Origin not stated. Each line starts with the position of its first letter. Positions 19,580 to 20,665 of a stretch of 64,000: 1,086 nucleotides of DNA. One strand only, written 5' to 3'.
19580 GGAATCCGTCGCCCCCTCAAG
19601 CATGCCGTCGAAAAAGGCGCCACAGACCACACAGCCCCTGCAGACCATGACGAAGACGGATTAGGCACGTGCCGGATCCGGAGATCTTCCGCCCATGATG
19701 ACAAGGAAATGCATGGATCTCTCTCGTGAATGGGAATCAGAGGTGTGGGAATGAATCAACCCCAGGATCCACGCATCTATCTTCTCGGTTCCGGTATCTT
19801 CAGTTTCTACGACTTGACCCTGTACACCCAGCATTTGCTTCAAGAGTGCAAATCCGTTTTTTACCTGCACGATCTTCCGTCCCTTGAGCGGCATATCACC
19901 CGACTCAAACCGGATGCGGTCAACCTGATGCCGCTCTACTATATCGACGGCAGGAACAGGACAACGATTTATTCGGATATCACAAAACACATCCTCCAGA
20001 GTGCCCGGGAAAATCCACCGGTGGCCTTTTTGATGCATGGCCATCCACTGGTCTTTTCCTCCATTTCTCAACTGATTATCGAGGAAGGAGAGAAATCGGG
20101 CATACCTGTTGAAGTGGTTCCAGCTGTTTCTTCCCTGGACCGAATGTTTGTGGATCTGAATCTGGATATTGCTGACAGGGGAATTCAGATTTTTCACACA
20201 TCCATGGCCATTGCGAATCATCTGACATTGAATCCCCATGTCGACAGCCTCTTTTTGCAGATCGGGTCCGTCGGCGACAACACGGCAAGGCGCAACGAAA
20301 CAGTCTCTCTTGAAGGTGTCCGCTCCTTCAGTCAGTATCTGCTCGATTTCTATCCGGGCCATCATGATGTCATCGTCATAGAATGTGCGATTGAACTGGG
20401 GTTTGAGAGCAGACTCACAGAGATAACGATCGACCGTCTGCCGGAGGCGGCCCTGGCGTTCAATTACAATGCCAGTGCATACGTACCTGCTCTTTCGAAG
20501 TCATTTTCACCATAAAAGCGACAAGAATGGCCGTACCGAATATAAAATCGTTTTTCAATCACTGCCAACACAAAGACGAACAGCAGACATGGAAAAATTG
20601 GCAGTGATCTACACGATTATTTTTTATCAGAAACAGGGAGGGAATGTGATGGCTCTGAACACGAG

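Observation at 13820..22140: Uncharacterised envelope locus: CsgG-like pore, Hcp-like protein, several orphan secreted proteins, a Cys-cluster protein and a backbone N-methyltransferase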

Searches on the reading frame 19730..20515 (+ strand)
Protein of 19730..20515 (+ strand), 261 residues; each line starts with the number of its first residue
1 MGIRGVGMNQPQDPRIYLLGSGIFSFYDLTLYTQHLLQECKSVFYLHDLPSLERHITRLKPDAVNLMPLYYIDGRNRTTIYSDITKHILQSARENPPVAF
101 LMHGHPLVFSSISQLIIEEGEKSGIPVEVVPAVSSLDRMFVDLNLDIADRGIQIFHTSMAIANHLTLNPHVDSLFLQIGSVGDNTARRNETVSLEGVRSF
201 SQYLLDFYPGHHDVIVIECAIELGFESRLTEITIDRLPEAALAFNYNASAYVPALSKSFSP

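Call 3: search_protein_families(library=pfam, proteins=[window:19730-20515:+], max_evalue=0.1)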
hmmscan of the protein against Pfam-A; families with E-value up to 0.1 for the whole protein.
window:19730-20515:+ (261 aa): 1 family
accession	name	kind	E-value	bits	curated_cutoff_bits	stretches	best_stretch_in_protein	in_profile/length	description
PF00590.25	TP_methylase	-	1.3e-17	64.9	27.8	1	15-162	1-142/212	Tetrapyrrole (Corrin/Porphyrin) Methylases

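Call 4: search_protein_families(library=ncbifam, proteins=[window:19730-20515:+], max_evalue=0.1)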
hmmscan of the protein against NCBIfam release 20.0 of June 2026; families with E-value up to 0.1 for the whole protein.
window:19730-20515:+ (261 aa): 13 families
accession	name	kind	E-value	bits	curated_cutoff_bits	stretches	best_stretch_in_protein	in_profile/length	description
NF052436.1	YabN_Meth_PPase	exception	4.3e-14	52.4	525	1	19-257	4-223/486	bifunctional methyltransferase/pyrophosphohydrolase YabN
TIGR01469.1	cobA_cysG_Cterm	equivalog_domain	1.3e-05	25.1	185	1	15-152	2-134/238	uroporphyrinogen-III C-methyltransferase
TIGR01467.1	cobI_cbiL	equivalog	4e-05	23.2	163.25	1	76-148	71-142/230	precorrin-2 C(20)-methyltransferase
NF004455.0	PRK05787.1-3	equivalog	6e-05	22.7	258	1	85-161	61-137/221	cobalt-precorrin-7 (C(5))-methyltransferase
TIGR02467.1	CbiE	equivalog_domain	8.5e-05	22.1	92.9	1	76-160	45-128/204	precorrin-6y C5,15-methyltransferase (decarboxylating) subunit CbiE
TIGR00522.1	dph5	equivalog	0.00076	18.9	114.3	1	16-134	2-113/258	diphthine synthase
TIGR01465.1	cobM_cbiF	equivalog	0.0017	17.7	259.65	1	29-137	14-112/247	precorrin-4 C(11)-methyltransferase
NF004790.0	PRK06136.1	subfamily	0.0042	16.7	198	1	16-135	6-120/250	uroporphyrinogen-III C-methyltransferase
NF007922.1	PRK10637.1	equivalog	0.0049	15.9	400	1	13-135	216-333/450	siroheme synthase CysG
NF004058.0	PRK05576.1-1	equivalog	0.023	14.2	239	1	70-137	63-129/221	cobalt-factor II C(20)-methyltransferase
NF004059.0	PRK05576.1-2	equivalog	0.037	13.7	274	1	74-145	69-138/236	cobalt-factor II C(20)-methyltransferase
TIGR02434.1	CobF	equivalog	0.038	13.6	195.8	1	84-146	91-155/250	precorrin-6A synthase (deacetylating)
NF004456.0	PRK05787.1-4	equivalog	0.045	13.6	247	1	87-156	59-124/201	cobalt-precorrin-7 (C(5))-methyltransferase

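Call 5: search_solved_structures(query=window:19730-20515:+, max_evalue=0.01, show_alignments=2)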
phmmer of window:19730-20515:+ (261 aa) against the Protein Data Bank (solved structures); distinct sequences matched with E-value up to 0.01: 27.
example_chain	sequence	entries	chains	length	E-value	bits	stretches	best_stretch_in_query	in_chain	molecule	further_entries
9ch2_A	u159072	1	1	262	5.4e-19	72.1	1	19-242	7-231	TP-methylase family protein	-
7ltc_A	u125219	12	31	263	5.5e-19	72.1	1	19-242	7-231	TP-methylase family protein | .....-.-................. (SonM)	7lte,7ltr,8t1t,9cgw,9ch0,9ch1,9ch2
8t1s_A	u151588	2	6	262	5.6e-19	72.1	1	19-242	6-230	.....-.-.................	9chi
7lth_A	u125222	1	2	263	1.4e-18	70.7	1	19-242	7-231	TP-methylase family protein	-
7ltf_A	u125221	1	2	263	2e-18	70.3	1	19-242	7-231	TP-methylase family protein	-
7lts_A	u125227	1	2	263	3e-18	69.7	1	19-242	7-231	TP-methylase family protein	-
7twk_A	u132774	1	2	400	1.3e-15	61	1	16-186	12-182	MroMA1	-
7twl_A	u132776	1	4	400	1.3e-15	61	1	16-186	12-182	MroMA2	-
7twk_B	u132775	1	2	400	1.3e-15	61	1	16-186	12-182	MroMA1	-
7twm_A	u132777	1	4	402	1.3e-15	61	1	16-186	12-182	MroMCspL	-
6mjf_A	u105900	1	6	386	1.4e-14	57.6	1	14-183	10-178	dbOphM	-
6mjg_A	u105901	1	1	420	1.5e-14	57.6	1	13-183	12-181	fusion protein of dbOphMA and methylated peptide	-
5n0n_A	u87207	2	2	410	3.3e-13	53.2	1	15-183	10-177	Peptide N-methyltransferase | OphA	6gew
5n0o_A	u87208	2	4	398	3.7e-13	53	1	15-183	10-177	Peptide N-methyltransferase | peptide N-methyltranferase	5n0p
5n4i_A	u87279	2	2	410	3.8e-13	52.9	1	15-183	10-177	Peptide N-methyltransferase | OphA peptide N-methyltransferase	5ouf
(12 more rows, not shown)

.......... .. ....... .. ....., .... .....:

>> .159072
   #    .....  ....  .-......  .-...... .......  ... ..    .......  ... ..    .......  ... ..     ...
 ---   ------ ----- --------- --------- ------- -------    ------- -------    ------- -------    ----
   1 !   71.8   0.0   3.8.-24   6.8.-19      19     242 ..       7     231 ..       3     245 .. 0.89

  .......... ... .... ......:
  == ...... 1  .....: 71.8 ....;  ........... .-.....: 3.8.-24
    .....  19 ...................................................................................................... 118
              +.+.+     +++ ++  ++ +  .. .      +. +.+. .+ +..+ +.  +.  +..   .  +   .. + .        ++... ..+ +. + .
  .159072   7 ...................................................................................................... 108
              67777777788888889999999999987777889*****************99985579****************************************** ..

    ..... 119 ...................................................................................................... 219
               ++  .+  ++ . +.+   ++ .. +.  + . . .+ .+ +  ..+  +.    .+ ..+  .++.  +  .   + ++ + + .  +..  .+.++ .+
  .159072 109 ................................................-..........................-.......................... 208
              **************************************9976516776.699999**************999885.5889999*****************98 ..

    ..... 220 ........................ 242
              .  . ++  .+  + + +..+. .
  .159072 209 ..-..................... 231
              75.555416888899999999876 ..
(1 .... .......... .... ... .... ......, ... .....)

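Call 7: find_homologous_proteins(query=window:19730-20515:+, max_evalue=0.00001)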
Query window:19730-20515:+ (261 aa): 48 proteins with E <= 0.00001 among 334 candidates.
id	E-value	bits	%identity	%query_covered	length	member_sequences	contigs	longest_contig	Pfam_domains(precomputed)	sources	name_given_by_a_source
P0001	6.6e-165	565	100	97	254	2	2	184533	PF00590.26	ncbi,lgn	-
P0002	3.4e-124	432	77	98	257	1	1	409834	PF00590.26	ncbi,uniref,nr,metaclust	ncbi:tetrapyrrole (Corrin/Porphyrin) Methylases [Geobacter sp. OR-1]|uniref:SAM-dependent methyltran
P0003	1.1e-112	394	71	97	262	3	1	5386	PF00590.26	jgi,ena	-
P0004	8.6e-111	388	74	92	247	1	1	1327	PF00590.26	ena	-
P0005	1.7e-109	383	70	95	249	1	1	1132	PF00590.26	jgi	jgi:tetrapyrrole methylase family protein/MazG family protein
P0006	2.4e-105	370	68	92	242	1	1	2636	PF00590.26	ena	-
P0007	1.2e-96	341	61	95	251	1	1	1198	PF00590.26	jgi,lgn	jgi:uncharacterized protein YabN with tetrapyrrole methylase and pyrophosphatase domain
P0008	8.3e-85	303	54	95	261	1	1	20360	PF00590.26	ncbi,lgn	-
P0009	2.1e-84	301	56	92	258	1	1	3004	PF00590.26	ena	-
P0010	1.4e-83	298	54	94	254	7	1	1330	PF00590.26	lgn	-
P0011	2.8e-83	298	55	92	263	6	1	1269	PF00590.26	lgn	-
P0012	2.6e-82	294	53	95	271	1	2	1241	PF00590.26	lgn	-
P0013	2.3e-81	291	53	93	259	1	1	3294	PF00590.26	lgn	-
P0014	8.6e-81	289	54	92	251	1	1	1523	PF00590.26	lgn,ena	-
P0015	2.0e-80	288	55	92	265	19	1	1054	PF00590.26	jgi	-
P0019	3.2e-76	274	51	94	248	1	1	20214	PF00590.26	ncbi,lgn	-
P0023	1.3e-74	269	49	96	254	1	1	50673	PF00590.26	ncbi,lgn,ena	-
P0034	5.0e-63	231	47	93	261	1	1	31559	PF00590.26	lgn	-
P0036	8.6e-63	230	45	94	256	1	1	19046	PF00590.26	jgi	jgi:uncharacterized protein YabN with tetrapyrrole methylase and pyrophosphatase domain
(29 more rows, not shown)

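Call 9: find_encoding_contigs(protein=P0002, flank=10000, max_places=2)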
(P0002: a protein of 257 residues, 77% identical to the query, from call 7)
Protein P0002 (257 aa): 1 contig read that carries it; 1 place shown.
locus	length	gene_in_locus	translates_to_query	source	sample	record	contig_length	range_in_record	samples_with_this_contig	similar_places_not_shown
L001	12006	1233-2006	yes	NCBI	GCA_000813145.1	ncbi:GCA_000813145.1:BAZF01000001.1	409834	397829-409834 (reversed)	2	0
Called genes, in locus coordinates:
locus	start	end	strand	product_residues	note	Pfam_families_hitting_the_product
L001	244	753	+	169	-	-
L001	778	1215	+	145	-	-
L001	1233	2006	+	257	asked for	PF00590:TP_methylase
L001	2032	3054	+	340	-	-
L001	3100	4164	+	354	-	-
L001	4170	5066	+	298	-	PF23598:LRR_14 (weak), PF12799:LRR_4 (weak)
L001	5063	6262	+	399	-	-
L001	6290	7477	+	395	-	-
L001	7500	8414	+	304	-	PF23598:LRR_14 (weak), PF13855:LRR_8 (faint), PF12799:LRR_4 (weak)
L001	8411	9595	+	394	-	-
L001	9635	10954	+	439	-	PF00691:OmpA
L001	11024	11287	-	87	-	-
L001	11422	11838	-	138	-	PF01894:YjbQ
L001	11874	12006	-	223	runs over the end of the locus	PF00149:Metallophos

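Call 10: find_encoding_contigs(protein=P0001, flank=10000, max_places=2)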
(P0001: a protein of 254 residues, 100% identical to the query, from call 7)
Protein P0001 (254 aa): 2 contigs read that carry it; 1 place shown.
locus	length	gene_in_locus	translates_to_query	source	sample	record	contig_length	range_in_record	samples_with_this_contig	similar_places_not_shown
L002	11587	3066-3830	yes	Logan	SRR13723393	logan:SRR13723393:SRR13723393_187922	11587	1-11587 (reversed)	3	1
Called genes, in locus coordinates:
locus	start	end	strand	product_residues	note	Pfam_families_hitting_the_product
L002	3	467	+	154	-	?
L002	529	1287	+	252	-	PF13036:LpoB (weak), PF03783:CsgG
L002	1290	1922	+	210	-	-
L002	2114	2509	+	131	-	-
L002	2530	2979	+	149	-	-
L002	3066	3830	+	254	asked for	PF00590:TP_methylase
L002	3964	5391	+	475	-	PF13360:PQQ_2 (faint)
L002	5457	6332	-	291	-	-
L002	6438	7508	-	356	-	PF00724:Oxidored_FMN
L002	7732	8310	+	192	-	PF00210:Ferritin (weak), PF02915:Rubrerythrin, PF23458:DUF7130 (faint), PF21349:RUBY_RBDX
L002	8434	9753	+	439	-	PF03631:Virul_fac_BrkB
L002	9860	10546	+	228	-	PF00005:ABC_tran, PF13304:AAA_21 (faint)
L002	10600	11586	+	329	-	?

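Call 11: find_encoding_contigs(protein=P0023, flank=10000, max_places=2)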
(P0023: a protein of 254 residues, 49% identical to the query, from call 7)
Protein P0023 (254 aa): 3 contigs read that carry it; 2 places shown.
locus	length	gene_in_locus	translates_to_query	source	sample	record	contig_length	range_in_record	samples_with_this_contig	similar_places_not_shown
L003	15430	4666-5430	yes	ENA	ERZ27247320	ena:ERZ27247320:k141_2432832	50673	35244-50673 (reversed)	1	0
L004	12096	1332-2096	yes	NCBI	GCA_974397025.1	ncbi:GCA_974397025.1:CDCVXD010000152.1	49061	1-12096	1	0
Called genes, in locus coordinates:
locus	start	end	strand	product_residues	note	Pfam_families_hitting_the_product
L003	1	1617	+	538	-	?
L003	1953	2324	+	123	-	-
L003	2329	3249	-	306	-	PF03848:TehB (weak), PF01209:Ubie_methyltran, PF05175:MTS (weak), PF13489:Methyltransf_23, PF13649:Methyltransf_25, PF13847:Methyltransf_31, PF08241:Methyltransf_11, PF08242:Methyltransf_12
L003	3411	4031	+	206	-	-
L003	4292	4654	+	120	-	-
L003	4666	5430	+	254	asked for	PF00590:TP_methylase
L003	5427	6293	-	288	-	PF05853:BKACE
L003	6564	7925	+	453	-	PF13205:Big_5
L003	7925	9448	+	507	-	PF20154:LNT_N, PF00795:CN_hydrolase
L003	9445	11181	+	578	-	-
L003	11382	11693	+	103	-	-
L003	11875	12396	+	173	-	-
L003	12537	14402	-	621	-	PF02310:B12-binding (weak), PF04055:Radical_SAM, PF13282:DUF4070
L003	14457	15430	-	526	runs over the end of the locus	PF01039:Carboxyl_trans, PF03255:ACCA (weak)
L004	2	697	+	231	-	?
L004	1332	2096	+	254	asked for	PF00590:TP_methylase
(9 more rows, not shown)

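Call 12: find_encoding_contigs(protein=P0008, flank=10000, max_places=2)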
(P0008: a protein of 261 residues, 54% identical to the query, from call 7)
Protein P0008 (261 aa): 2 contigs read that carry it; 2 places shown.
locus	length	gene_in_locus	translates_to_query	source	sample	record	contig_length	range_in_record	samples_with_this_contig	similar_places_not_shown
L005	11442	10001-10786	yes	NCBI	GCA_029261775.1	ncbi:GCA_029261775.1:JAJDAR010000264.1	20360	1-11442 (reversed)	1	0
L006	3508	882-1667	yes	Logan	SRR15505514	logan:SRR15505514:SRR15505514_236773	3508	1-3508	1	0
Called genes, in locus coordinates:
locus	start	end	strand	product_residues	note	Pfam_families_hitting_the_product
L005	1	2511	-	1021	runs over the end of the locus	PF00486:Trans_reg_C, PF13191:AAA_16, PF13401:AAA_22 (faint)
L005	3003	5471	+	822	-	PF02368:Big_2 (faint)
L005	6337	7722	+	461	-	-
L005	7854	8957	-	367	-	PF13229:Beta_helix (weak)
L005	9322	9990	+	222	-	-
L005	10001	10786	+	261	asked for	PF00590:TP_methylase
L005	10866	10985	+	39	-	-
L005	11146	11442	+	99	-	?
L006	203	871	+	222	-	-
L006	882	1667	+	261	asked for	PF00590:TP_methylase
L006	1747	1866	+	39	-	-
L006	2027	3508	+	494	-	?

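Call 13: find_encoding_contigs(protein=P0034, flank=10000, max_places=2)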
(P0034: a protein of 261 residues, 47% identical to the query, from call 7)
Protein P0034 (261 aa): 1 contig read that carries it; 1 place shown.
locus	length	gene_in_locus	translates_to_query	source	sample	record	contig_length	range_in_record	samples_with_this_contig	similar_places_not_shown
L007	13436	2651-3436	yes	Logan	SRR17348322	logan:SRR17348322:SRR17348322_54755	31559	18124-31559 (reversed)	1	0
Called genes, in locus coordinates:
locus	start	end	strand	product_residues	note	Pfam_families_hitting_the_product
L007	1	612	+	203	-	?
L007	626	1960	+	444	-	PF00413:Peptidase_M10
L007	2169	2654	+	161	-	-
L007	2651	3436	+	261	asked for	PF00590:TP_methylase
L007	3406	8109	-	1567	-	-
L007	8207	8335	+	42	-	-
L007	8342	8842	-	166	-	-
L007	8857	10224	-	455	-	-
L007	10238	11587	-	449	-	-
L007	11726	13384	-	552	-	PF00069:Pkinase, PF07714:PK_Tyr_Ser-Thr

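Call 25: find_related_loci(query=A1, collection=genome_contigs, flank=10000)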
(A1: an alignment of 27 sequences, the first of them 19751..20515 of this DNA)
Query A1 (254 aa) in genome_contigs; peptide patterns used: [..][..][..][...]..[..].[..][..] (x = any residue, [..] = any of these).
72 stretches matched a pattern; 13 encode a relative of the query (tblastn E <= 1e-3); 13 distinct loci.
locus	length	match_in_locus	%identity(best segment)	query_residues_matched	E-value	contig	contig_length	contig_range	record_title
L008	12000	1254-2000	77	1-249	2e-129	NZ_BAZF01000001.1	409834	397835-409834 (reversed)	Geobacter sp. OR-1, whole genome shotgun sequence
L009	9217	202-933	51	3-246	4e-78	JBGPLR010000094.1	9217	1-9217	MAG: Terriglobia bacterium isolate OBJ_0618_7090110_257 k141_6666325_length_9217_cov_11.0013, whole genome shotgun seque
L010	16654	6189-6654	48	9-164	7e-36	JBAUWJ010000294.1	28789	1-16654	MAG: Arenicellales bacterium isolate MFD09702_ilm_asm_bin17 k127_78851, whole genome shotgun sequence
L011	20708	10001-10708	35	9-247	2e-35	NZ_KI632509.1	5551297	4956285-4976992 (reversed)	Haloechinothrix halophila YIM 93223 AmyhaDRAFT_Scaffold1.1, whole genome shotgun sequence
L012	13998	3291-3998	33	9-247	1e-31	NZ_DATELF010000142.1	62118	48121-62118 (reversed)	MAG: Amycolatopsis sp. isolate SMAG_U8909 k141_1505075, whole genome shotgun sequence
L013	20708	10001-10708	30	9-247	8e-31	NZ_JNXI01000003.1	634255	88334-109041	Streptomyces iakyrus strain NRRL ISP-5482 contig3.1, whole genome shotgun sequence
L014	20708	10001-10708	33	9-247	2e-30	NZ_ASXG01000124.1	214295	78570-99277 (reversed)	Amycolatopsis orientalis DSM 43388 contig_47, whole genome shotgun sequence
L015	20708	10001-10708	32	9-247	2e-29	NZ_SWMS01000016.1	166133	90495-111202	Prauserella endophytica strain CGMCC 4.7182 Scaffold16, whole genome shotgun sequence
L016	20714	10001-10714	30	9-249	3e-28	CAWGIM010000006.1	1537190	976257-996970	MAG: uncultured Actinomycetota bacterium isolate MFD09671.bin.1.161 genome assembly, contig: contig_11689, whole genome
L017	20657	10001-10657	29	9-230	1e-26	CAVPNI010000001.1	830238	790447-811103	MAG: uncultured Verrucomicrobiae bacterium isolate MFD10113.bin.1.57 genome assembly, contig: contig_25067, whole genome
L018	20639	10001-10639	29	1-216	2e-26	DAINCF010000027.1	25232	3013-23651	MAG TPA_asm: Vicinamibacterales bacterium isolate CTOTU39262 NODE_133_length_25232_cov_8.309211, whole genome shotgun se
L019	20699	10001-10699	29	8-248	1e-25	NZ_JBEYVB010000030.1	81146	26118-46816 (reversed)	Micromonospora sp. NPDC047074 NPDC047074_49_B6.ctg-0030, whole genome shotgun sequence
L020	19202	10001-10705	28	9-246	5e-22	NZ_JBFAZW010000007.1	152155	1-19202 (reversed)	Dactylosporangium sp. NPDC051485 NPDC051485_150_D8.ctg-0007, whole genome shotgun sequence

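Call 27: find_related_loci(query=A1, collection=metagenome_contigs, flank=10000)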
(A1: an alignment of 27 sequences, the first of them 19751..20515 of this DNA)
Query A1 (254 aa) in metagenome_contigs; peptide patterns used: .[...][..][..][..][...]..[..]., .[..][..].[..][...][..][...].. (x = any residue, [..] = any of these).
457 stretches matched a pattern; 112 encode a relative of the query (tblastn E <= 1e-3); the best 80 are kept; 80 distinct loci.
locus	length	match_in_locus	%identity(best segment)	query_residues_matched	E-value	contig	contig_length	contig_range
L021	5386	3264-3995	73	6-248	2e-119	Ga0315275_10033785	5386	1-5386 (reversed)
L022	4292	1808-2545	54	9-254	1e-90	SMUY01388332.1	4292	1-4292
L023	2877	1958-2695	54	9-254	2e-92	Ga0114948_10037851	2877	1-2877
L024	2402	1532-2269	54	9-254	3e-92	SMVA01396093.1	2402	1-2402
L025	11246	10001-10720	53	9-248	4e-83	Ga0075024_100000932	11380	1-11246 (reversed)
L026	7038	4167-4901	52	2-246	1e-82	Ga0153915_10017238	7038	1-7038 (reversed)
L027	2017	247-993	50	2-250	5e-86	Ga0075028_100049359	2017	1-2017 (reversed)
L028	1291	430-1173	49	1-248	2e-88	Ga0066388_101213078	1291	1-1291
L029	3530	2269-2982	49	9-247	3e-72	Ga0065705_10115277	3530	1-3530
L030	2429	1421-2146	46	9-246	3e-68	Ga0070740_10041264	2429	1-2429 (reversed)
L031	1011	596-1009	62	10-146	2e-52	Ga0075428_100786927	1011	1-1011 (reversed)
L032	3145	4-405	49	117-251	5e-37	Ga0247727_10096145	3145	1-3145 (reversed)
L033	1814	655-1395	32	1-246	4e-35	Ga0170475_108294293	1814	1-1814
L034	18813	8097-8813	29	9-248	2e-32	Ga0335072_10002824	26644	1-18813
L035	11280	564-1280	29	9-248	2e-32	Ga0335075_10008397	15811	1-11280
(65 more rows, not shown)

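Call 45: search_protein_families(library=pfam, proteins=[L001:244-753:+, L021:2065-2598:+, L007:2169-2654:+, L026:3526-4146:+, L011:9617-9898:+, L011:10698-11435:+, L011:11451-12098:+], max_evalue=0.1)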
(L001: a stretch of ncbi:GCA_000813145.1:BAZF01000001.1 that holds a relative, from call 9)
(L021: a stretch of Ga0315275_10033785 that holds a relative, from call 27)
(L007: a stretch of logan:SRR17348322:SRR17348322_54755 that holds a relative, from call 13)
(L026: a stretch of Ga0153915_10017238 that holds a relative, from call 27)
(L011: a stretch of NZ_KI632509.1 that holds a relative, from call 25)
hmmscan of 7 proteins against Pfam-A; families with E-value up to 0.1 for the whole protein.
L001:244-753:+ (169 aa): 1 family
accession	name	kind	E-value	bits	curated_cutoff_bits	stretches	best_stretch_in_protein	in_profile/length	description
PF13477.12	Glyco_trans_4_2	-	0.072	13.7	23.4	0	51-86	3-36/139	Glycosyl transferase 4-like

L021:2065-2598:+ (177 aa): 0 families

L007:2169-2654:+ (161 aa): 1 family
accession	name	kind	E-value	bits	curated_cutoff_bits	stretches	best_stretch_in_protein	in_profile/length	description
PF03088.22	Str_synth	-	0.055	14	25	0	40-72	41-73/89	Strictosidine synthase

L026:3526-4146:+ (206 aa): 0 families

L011:9617-9898:+ (93 aa): 5 families
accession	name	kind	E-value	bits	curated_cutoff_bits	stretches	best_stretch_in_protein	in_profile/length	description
PF14407.11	Frankia_peptide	-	5.1e-06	27.1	48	1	16-55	2-43/63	Ribosomally synthesized peptide prototyped by Frankia Franean1_4349.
PF02979.21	NHase_alpha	-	0.0034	17.2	27.2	1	12-55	37-80/184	Nitrile hydratase, alpha chain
PF19398.4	DurB-like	-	0.0041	17.8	26.6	1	16-39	3-26/81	Lantibiotic duramycin B-like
PF06151.18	Trehalose_recp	-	0.0072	15.4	21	1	41-77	328-364/410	Trehalose receptor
PF07746.16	LigA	-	0.02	15.4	25.3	1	27-64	11-48/87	Aromatic-ring-opening dioxygenase LigAB, LigA subunit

L011:10698-11435:+ (245 aa): 1 family
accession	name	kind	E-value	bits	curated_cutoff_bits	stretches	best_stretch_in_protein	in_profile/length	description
PF05721.19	PhyH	-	3.1e-22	80.3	22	1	28-226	5-213/213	Phytanoyl-CoA dioxygenase (PhyH)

L011:11451-12098:+ (215 aa): 1 family
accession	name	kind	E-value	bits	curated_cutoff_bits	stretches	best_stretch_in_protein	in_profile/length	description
PF07812.18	TfuA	-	6.3e-25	87.7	30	1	53-170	1-119/119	TfuA-like protein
